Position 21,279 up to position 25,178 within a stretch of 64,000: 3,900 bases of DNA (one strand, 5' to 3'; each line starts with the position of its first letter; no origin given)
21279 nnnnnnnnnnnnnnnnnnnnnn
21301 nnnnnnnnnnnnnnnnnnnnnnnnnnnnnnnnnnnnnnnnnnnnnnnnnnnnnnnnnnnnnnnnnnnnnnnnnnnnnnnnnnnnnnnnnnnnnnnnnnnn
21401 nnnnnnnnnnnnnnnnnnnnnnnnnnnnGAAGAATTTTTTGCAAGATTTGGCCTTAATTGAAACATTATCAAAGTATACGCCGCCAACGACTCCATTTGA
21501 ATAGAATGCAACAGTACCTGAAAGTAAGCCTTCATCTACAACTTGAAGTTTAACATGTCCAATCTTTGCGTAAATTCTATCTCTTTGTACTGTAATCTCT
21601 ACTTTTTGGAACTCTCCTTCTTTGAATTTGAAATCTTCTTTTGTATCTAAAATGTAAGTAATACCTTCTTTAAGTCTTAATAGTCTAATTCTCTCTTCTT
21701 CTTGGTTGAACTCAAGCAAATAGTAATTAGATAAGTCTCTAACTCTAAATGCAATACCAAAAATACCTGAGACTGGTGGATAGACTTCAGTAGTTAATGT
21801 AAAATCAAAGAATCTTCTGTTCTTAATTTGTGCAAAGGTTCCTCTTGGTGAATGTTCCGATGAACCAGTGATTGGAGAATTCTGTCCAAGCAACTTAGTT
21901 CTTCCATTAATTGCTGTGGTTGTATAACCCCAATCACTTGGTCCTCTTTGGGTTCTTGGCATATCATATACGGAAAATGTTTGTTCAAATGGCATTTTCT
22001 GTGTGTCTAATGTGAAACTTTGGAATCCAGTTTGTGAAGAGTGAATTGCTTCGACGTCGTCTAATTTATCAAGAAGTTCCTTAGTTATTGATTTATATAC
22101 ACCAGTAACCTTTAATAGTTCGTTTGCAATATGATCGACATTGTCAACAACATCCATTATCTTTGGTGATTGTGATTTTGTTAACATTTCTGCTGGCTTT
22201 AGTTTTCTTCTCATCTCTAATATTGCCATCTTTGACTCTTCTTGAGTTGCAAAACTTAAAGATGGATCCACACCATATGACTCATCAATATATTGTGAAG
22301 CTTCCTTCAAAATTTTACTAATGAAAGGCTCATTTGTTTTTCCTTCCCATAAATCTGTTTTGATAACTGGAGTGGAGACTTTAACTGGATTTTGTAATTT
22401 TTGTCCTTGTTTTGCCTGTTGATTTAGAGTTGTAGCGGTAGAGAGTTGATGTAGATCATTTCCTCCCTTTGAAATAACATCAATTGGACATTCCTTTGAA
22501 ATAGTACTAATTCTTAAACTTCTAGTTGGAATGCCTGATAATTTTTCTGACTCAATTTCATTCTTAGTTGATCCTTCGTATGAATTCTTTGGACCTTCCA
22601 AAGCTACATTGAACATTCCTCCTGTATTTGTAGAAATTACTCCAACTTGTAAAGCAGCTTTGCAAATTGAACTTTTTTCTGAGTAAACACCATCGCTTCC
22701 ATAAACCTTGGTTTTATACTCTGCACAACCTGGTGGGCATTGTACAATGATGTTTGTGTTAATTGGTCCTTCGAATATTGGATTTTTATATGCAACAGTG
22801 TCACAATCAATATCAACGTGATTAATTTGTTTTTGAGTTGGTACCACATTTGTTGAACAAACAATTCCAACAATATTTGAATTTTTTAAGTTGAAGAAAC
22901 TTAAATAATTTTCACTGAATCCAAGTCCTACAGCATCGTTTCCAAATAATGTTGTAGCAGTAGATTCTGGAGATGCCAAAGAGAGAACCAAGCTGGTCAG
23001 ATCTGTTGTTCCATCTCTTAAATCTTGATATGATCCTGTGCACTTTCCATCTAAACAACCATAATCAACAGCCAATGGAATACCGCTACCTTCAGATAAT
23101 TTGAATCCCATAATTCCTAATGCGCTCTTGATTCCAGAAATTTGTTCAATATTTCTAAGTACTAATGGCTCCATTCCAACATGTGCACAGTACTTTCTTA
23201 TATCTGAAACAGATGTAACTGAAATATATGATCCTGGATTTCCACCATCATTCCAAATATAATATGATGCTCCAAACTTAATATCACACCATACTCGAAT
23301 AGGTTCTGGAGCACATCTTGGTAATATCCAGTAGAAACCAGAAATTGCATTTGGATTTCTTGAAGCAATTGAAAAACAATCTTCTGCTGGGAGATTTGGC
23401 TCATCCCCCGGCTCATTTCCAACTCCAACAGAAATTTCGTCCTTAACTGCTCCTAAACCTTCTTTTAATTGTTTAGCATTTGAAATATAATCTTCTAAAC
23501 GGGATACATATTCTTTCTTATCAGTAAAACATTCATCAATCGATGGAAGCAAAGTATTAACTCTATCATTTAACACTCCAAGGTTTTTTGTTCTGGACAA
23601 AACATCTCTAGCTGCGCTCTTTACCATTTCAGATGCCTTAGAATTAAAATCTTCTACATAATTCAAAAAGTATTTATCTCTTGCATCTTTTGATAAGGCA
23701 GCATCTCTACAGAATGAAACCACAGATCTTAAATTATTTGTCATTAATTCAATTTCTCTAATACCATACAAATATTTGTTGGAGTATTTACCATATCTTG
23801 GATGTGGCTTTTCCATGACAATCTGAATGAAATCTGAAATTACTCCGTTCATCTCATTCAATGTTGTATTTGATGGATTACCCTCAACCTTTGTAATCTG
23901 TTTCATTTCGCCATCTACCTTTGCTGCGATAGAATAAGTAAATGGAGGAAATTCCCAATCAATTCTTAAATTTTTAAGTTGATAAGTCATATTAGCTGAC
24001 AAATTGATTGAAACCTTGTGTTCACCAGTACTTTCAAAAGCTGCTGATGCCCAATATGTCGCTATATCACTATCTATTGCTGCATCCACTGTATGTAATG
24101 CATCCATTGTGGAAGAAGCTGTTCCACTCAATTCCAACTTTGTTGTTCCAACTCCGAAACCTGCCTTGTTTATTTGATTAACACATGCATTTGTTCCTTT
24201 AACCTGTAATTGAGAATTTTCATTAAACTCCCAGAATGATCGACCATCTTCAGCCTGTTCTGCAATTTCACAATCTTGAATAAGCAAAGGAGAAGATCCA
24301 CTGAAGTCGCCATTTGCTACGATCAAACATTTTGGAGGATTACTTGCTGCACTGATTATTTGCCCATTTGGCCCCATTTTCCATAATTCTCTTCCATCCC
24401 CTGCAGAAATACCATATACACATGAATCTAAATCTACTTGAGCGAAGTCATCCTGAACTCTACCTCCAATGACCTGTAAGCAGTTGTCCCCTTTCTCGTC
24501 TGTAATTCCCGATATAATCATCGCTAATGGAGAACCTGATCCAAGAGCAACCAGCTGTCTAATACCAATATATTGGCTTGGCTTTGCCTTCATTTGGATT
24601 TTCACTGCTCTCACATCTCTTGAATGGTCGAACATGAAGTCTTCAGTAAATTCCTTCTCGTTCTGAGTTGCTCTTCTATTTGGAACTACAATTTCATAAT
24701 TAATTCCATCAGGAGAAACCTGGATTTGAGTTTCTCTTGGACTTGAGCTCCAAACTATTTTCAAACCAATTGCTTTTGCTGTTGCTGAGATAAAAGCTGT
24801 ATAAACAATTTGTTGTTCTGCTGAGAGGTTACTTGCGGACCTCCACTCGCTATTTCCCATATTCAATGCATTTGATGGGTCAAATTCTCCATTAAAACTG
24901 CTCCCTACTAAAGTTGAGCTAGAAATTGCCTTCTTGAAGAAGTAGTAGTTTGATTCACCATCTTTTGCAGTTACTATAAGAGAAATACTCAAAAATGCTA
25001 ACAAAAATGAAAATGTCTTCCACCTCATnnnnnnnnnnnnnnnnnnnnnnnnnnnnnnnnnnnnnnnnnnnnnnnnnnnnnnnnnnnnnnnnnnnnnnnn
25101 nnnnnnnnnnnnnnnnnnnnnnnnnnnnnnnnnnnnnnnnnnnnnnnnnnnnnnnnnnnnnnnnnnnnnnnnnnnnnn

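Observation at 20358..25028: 1556-aa LCCL-domain multi-adhesive protein (CCp/LAP family)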

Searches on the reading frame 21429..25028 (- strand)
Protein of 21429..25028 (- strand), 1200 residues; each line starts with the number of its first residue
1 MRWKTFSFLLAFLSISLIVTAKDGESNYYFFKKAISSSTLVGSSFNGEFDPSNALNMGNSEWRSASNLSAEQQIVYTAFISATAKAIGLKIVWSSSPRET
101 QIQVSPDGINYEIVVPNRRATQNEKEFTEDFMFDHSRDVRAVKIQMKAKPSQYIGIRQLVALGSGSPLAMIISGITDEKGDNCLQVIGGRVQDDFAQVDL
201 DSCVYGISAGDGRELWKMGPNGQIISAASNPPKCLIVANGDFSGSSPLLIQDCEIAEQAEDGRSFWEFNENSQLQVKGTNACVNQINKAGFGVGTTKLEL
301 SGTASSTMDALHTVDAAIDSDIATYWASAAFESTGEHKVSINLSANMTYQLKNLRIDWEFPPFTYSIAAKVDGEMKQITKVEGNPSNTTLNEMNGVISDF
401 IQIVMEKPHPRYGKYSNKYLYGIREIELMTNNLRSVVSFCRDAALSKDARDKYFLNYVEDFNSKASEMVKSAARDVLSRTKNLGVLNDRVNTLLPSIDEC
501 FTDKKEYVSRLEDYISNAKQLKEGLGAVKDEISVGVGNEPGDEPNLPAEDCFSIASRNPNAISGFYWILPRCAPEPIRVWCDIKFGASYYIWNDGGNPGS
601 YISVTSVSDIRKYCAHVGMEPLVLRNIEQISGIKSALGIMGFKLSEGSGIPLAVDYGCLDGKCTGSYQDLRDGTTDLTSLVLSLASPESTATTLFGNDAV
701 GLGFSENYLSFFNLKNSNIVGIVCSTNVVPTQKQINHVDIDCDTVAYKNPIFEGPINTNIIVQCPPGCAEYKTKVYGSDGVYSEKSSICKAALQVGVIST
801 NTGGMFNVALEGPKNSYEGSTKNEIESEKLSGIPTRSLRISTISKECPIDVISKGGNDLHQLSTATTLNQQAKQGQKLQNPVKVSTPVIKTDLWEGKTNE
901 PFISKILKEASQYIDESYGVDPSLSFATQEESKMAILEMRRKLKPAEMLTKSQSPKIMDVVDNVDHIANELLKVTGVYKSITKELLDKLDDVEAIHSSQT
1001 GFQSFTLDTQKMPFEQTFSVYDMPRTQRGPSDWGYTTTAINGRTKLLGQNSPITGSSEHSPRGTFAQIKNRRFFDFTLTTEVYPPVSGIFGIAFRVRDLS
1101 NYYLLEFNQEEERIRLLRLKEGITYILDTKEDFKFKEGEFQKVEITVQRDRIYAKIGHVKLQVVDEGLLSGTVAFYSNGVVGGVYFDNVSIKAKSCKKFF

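Call 39: search_protein_representatives(protein=window:21429-25028:-)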
Query: 1200 residues. Proteins with E-value up to 0.001 (for the whole library): 1717; up to 1e-10: 594; up to 1e-30: 123. The best 150 are listed.
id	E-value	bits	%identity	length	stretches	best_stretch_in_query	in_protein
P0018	0.0e+00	1838.5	64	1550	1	2-1200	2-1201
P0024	5.6e-231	785.8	40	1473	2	132-831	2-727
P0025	1.6e-214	731.3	38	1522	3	568-1196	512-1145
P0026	5.6e-199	679.8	34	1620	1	8-1197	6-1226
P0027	1.1e-153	529.8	33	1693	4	10-662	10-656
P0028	6.1e-132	457.8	78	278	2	1-148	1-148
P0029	1.6e-120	419.9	36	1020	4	247-663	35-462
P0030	4.3e-111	388.7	34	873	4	825-1197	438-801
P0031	4.8e-108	378.6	27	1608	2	7-1196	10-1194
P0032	7.1e-105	368.1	30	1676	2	48-1198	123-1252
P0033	1.7e-101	357.0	32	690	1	140-800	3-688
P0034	5.3e-97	342.1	88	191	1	810-1001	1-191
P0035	7.6e-92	325.0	41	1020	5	926-1196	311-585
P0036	1.8e-90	320.4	36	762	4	206-527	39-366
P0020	7.0e-87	308.6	32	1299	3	308-849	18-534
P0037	1.9e-86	307.1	27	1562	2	33-1158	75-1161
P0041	4.4e-71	256.2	29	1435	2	193-901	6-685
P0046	2.2e-67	244.0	28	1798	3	111-920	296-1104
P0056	6.6e-57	209.3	27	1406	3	46-827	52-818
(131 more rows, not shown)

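Call 44: list_cluster_members(proteins=[P0024, P0025, P0026, P0027, P0031, P0032, P0037, P0041, P0046, P0056])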
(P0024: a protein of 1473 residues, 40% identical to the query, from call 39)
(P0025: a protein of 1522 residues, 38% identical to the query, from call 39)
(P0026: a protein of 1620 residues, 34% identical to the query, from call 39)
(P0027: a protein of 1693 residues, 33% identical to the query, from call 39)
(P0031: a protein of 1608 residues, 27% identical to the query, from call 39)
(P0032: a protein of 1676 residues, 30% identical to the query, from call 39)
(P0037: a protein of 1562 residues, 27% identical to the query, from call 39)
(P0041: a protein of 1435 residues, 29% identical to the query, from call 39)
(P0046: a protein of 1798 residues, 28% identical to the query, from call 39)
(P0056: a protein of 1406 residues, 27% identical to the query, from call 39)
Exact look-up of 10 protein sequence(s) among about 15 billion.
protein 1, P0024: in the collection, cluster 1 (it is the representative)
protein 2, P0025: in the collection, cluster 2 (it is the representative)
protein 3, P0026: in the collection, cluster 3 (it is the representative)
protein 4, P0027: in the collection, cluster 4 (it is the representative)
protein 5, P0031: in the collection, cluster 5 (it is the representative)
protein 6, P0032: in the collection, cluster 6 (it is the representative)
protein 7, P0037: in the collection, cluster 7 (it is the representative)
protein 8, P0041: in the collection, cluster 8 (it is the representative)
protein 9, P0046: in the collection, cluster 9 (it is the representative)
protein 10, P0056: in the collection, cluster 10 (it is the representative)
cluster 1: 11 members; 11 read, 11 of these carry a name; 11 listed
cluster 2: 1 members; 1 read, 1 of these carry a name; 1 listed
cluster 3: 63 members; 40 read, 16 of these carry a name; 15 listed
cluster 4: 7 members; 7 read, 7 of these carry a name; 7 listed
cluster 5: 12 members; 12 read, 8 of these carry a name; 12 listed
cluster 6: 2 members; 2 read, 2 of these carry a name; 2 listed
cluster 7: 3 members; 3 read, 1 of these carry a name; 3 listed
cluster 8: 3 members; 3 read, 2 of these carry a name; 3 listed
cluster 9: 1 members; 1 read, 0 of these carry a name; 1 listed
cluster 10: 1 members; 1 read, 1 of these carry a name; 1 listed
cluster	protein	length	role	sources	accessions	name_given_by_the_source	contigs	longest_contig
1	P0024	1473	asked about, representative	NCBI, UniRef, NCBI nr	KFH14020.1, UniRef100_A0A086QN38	F5/8 type C domain-containing protein [Toxoplasma gondii MAS] | F5/8 type C domain-containing protein n=1 Tax=Toxoplasma gondii MAS TaxID=943118 ...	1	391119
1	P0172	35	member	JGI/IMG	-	hypothetical protein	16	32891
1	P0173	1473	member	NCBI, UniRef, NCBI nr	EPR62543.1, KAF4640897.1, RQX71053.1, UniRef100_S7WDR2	F5/8 type C domain-containing protein [Toxoplasma gondii GT1] | F5/8 type C domain-containing protein n=3 Tax=Toxoplasma gondii TaxID=5811 ...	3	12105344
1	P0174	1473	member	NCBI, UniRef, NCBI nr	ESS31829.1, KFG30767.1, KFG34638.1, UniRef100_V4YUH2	F5/8 type C domain-containing protein [Toxoplasma gondii GAB2-2007-GAL-DOM2] | F5/8 type C domain-containing protein n=2 Tax=Toxoplasma gondii TaxID=5811 ... | F5/8 type C domain-containing protein [Toxoplasma gondii VEG]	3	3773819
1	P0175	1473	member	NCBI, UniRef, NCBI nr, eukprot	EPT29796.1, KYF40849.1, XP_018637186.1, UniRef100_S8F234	F5/8 type C domain-containing protein [Toxoplasma gondii ME49] | F5/8 type C domain-containing protein n=2 Tax=Toxoplasma gondii TaxID=5811 ... | XP_018637186.1 F5/8 type C domain-containing protein [Toxoplasma gondii ME49]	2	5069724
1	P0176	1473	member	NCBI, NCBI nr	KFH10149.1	F5/8 type C domain-containing protein [Toxoplasma gondii VAND]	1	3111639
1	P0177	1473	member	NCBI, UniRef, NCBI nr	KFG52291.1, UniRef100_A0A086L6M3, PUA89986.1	F5/8 type C domain-containing protein [Toxoplasma gondii FOU] | F5/8 type C domain-containing protein n=2 Tax=Toxoplasma gondii TaxID=5811 ...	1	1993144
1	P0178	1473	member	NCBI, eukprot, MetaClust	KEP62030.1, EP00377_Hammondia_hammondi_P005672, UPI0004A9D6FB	UNVERIFIED_CONTAM: F5/8 type C domain-containing protein [Hammondia hammondi] | XP_008887289.1 F5/8 type C domain-containing protein [Hammondia hammondi] | status=active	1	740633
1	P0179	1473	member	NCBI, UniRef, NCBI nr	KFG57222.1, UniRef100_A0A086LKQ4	F5/8 type C domain-containing protein [Toxoplasma gondii RUB] | F5/8 type C domain-containing protein n=1 Tax=Toxoplasma gondii RUB TaxID=935652 ...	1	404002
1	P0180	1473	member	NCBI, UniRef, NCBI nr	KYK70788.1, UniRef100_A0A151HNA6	F5/8 type C domain-containing protein [Toxoplasma gondii TgCatPRC2] | F5/8 type C domain-containing protein n=1 Tax=Toxoplasma gondii TgCatPRC2 TaxID=1130821 ...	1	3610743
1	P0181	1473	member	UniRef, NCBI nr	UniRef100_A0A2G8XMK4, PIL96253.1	F5/8 type C domain-containing protein n=1 Tax=Toxoplasma gondii COUG TaxID=1074873 ... | F5/8 type C domain-containing protein [Toxoplasma gondii COUG]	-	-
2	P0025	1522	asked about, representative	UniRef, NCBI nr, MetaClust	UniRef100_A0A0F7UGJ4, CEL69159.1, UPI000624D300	LCCL domain containing protein, related n=1 Tax=Neospora caninum (strain Liverpool) ... | TPA: LCCL domain containing protein, related [Neospora caninum Liverpool] | status=active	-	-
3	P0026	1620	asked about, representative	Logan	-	-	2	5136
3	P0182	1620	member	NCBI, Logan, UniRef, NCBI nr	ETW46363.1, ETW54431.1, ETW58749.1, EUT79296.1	hypothetical protein PFAG_05863 [Plasmodium falciparum Santa Lucia] | LCCL domain-containing protein n=7 Tax=Plasmodium falciparum TaxID=5833 RepID=W4IYM6_PLAFP | hypothetical protein PFMALIP_05605 [Plasmodium falciparum MaliPS096_E11]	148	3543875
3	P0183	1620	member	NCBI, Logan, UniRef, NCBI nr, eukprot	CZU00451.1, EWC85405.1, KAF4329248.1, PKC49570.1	LCCL domain-containing protein [Plasmodium falciparum NF54] | LCCL domain-containing protein n=2 Tax=Plasmodium falciparum TaxID=5833 RepID=Q8IK83_PLAF7 | LCCL domain-containing protein [Plasmodium falciparum 3D7]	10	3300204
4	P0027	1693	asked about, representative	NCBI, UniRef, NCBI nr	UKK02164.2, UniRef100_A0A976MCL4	hypothetical protein MACK_001519 [Theileria orientalis] | LCCL domain-containing protein n=1 Tax=Theileria orientalis TaxID=68886 ...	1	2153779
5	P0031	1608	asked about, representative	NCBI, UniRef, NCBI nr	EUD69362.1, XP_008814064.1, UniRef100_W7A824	hypothetical protein C922_00225 [Plasmodium inui San Antonio 1] | LCCL domain-containing protein n=1 Tax=Plasmodium inui San Antonio 1 TaxID=1237626 ...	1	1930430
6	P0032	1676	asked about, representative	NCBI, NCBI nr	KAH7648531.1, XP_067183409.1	2 extracellular with a signal peptide [Cryptosporidium bovis]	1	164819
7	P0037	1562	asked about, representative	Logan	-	-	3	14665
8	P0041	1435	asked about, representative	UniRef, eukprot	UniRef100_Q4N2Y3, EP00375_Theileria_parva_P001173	LCCL domain-containing protein n=1 Tax=Theileria parva TaxID=5875 RepID=Q4N2Y3_THEPA | XP_763844.1 hypothetical protein [Theileria parva strain Muguga]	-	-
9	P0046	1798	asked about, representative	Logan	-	-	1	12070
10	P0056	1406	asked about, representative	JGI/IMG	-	hypothetical protein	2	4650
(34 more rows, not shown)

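Call 78: find_homologous_proteins(query=P0032, max_evalue=1e-20)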
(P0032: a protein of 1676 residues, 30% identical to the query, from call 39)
Query P0032 (1676 aa): 5 proteins with E <= 1e-20 among 8000 candidates.
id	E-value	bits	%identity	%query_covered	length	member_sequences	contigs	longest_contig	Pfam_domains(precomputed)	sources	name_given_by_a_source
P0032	0.0e+0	3855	100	100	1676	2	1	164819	PF00754.32,PF22633.4,PF03815.25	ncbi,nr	ncbi:2 extracellular with a signal peptide [Cryptosporidium bovis]|nr:2 extracellular with a signal 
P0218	0.0e+0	2900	73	100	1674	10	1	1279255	PF00754.32,PF06439.19,PF22633.4,PF03815.25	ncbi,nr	ncbi:CpCCP2 extracellular protein [Cryptosporidium tyzzeri]|nr:CpCCP2 extracellular protein [Cryptos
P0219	0.0e+0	2878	72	100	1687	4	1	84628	PF00754.32,PF22633.4,PF03815.25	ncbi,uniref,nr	ncbi:CpCCP2 [Cryptosporidium canis]|uniref:CpCCP2 n=1 Tax=Cryptosporidium canis TaxID=195482 RepID=A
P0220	0.0e+0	2843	72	100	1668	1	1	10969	PF00754.32,PF06439.19,PF22633.4,PF03815.25,PF00652.29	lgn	-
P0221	0.0e+0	2422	63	100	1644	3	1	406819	PF00754.32,PF22633.4,PF03815.25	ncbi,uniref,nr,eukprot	ncbi:LCCL domain-containing protein [Cryptosporidium muris RN66]|uniref:LCCL domain-containing prote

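Call 79: find_encoding_contigs(protein=P0218, flank=2500, max_places=1)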
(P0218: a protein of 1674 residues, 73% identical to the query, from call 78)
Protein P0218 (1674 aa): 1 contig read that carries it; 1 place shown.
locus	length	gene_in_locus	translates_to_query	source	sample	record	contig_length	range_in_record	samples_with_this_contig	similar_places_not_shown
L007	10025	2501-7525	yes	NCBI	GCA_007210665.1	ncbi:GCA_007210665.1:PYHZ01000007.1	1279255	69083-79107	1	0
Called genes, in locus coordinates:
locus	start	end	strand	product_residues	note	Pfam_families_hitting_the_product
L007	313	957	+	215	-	-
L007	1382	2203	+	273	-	PF04824:Rad21_Rec8 (weak)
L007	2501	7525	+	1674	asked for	PF00754:F5_F8_type_C (weak), PF06439:3keto-disac_hyd (faint), PF22633:F5_F8_type_C_2 (weak), PF03815:LCCL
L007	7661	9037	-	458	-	PF07817:GLE1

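Call 80: find_encoding_contigs(protein=P0032, flank=2500, max_places=1)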
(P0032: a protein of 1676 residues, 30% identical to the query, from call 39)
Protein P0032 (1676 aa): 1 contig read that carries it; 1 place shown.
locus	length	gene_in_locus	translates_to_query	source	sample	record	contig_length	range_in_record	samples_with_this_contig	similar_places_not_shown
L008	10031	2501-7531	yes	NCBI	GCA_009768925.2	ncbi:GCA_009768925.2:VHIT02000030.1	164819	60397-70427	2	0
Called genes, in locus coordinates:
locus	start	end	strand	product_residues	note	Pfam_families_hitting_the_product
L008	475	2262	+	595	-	PF04825:Rad21_Rec8_N, PF04824:Rad21_Rec8 (weak)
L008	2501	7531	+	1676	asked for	PF00754:F5_F8_type_C, PF22633:F5_F8_type_C_2, PF03815:LCCL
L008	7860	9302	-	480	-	-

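Call 81: find_encoding_contigs(protein=P0221, flank=2500, max_places=1)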
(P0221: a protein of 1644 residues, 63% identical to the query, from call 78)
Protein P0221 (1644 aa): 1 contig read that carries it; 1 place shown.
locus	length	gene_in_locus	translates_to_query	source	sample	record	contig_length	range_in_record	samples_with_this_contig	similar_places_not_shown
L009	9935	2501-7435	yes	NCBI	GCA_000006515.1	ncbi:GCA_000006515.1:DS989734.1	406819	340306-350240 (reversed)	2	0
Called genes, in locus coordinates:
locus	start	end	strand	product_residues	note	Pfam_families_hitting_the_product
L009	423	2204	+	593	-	PF04825:Rad21_Rec8_N, PF04824:Rad21_Rec8 (weak)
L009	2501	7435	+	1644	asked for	PF00754:F5_F8_type_C, PF22633:F5_F8_type_C_2 (weak), PF03815:LCCL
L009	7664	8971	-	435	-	PF07817:GLE1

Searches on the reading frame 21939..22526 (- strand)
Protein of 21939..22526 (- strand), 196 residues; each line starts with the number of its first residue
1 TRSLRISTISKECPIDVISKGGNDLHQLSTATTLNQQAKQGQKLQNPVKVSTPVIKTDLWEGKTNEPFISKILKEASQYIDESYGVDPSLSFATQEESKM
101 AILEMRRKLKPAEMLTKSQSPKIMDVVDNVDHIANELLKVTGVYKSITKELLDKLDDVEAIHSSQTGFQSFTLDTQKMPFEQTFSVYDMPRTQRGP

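Call 51: search_protein_families(library=pfam, proteins=[window:21939-22526:-], max_evalue=1)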
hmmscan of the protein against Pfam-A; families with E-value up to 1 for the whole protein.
window:21939-22526:- (196 aa): 2 families
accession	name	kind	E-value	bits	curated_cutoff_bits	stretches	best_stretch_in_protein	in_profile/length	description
PF13498.11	DUF4122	-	0.11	12.6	27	1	47-141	58-151/221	Domain of unknown function (DUF4122)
PF10041.14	DUF2277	-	0.21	12.4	25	1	82-139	7-61/78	Uncharacterized conserved protein (DUF2277)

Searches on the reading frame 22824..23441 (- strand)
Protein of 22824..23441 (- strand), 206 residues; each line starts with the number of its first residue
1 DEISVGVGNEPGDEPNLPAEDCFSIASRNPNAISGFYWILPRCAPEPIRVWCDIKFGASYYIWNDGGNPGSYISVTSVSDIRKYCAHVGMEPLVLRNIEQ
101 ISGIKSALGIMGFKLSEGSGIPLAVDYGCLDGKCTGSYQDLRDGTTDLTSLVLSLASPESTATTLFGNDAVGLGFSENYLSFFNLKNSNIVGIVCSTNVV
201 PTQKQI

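Call 51: search_protein_families(library=pfam, proteins=[window:22824-23441:-], max_evalue=1)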
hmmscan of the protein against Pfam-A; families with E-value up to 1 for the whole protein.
window:22824-23441:- (206 aa): 1 family
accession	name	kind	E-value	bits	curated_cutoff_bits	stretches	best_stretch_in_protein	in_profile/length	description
PF01410.23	COLFI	-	0.0022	17.7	26.2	1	15-57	26-70/233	Fibrillar collagen C-terminal domain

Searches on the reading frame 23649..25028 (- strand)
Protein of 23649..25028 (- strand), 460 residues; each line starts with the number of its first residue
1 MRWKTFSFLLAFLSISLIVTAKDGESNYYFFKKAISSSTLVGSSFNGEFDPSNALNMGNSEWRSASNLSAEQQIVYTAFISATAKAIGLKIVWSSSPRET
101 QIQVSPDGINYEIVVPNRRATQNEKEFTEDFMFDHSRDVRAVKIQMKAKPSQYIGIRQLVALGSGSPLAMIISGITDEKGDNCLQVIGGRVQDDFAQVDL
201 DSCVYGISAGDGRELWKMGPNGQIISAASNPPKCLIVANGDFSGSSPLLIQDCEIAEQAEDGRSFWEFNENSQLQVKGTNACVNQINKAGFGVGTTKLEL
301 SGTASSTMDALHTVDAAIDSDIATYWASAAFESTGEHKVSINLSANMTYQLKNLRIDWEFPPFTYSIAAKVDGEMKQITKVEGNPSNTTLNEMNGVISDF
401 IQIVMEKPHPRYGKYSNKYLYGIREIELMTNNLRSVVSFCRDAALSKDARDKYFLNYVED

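Call 22: predict_structure(alignment_id=A2)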
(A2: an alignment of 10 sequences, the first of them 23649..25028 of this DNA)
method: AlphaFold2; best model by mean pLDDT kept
length: 460 residues; sequences in the alignment: 10
mean_pLDDT: 57.8   pTM: 0.37
mean pLDDT of the five models: 57.8, 55.8, 55.1, 50.2, 47.5
residues with pLDDT >= 90: 5; 70-90: 119; 50-70: 191; < 50: 145
segments of 3 or more residues with pLDDT < 50: 13-34, 48-64, 165-167, 172-216, 228-230, 290-329, 448-460
pLDDT, mean of each block of 10 residues (from residue 1): 55 45 28 53 55 32 55 72 69 76 86 85 67 80 79 62 53 33 27 34 29 47 59 65 66 67 72 73 62 34 32 33 41 58 61 64 80 81 62 67 73 60 58 65 58 41
secondary structure, 60 per line:
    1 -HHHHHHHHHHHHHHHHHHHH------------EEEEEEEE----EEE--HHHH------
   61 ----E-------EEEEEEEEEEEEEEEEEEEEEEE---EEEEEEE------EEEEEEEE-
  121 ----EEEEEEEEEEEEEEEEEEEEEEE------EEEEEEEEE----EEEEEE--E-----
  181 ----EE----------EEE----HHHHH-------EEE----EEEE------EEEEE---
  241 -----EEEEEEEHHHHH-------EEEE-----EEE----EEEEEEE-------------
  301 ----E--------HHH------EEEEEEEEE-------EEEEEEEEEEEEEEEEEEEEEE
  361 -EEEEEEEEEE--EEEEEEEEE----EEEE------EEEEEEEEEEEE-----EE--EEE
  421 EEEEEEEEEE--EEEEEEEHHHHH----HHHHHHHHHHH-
elements in order: H2-21 E34-41 E46-48 H51-54 E73-95 E99-105 E112-119 E125-147 E154-162 E167-172 E197-199 H204-208 E216-218 E223-226 E233-237 E246-252 H253-257 E265-268 E274-276 E281-287 E323-331 E339-360 E362-371 E374-382 E387-390 E397-408 E418-430 E433-439 H440-444 H449-459
